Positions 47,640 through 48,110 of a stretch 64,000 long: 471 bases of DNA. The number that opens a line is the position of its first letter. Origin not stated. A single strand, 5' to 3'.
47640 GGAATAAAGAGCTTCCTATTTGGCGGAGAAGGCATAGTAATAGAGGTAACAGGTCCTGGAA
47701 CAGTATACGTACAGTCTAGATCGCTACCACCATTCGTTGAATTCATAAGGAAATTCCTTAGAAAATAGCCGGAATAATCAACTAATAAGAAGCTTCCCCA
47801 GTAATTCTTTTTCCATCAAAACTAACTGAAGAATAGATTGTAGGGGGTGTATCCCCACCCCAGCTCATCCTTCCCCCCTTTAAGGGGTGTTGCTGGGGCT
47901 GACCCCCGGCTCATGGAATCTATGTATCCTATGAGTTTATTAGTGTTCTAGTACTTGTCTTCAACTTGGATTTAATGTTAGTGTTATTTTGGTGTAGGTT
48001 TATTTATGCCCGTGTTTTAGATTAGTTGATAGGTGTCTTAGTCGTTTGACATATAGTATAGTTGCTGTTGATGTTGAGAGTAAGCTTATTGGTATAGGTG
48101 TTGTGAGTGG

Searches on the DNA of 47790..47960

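Call 98: search_rna_families(source=window, start=47790, end=47960, threshold=evalue, max_evalue=1, show_alignments=2)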
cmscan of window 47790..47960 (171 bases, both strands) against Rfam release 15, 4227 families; matches with E-value up to 1: 2.
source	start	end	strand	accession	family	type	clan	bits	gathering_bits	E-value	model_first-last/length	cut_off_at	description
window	47839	47901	-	RF02803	PyrR205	Gene; snRNA; snoRNA; HACA-box;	-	23.3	35.6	0.0031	1-61/61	no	Pyrobaculum sRNA 205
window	47854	47942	+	RF02631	Hrs13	Gene; sRNA;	-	14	52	0.33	1-82/82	no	Hfq-regulated sRNA 13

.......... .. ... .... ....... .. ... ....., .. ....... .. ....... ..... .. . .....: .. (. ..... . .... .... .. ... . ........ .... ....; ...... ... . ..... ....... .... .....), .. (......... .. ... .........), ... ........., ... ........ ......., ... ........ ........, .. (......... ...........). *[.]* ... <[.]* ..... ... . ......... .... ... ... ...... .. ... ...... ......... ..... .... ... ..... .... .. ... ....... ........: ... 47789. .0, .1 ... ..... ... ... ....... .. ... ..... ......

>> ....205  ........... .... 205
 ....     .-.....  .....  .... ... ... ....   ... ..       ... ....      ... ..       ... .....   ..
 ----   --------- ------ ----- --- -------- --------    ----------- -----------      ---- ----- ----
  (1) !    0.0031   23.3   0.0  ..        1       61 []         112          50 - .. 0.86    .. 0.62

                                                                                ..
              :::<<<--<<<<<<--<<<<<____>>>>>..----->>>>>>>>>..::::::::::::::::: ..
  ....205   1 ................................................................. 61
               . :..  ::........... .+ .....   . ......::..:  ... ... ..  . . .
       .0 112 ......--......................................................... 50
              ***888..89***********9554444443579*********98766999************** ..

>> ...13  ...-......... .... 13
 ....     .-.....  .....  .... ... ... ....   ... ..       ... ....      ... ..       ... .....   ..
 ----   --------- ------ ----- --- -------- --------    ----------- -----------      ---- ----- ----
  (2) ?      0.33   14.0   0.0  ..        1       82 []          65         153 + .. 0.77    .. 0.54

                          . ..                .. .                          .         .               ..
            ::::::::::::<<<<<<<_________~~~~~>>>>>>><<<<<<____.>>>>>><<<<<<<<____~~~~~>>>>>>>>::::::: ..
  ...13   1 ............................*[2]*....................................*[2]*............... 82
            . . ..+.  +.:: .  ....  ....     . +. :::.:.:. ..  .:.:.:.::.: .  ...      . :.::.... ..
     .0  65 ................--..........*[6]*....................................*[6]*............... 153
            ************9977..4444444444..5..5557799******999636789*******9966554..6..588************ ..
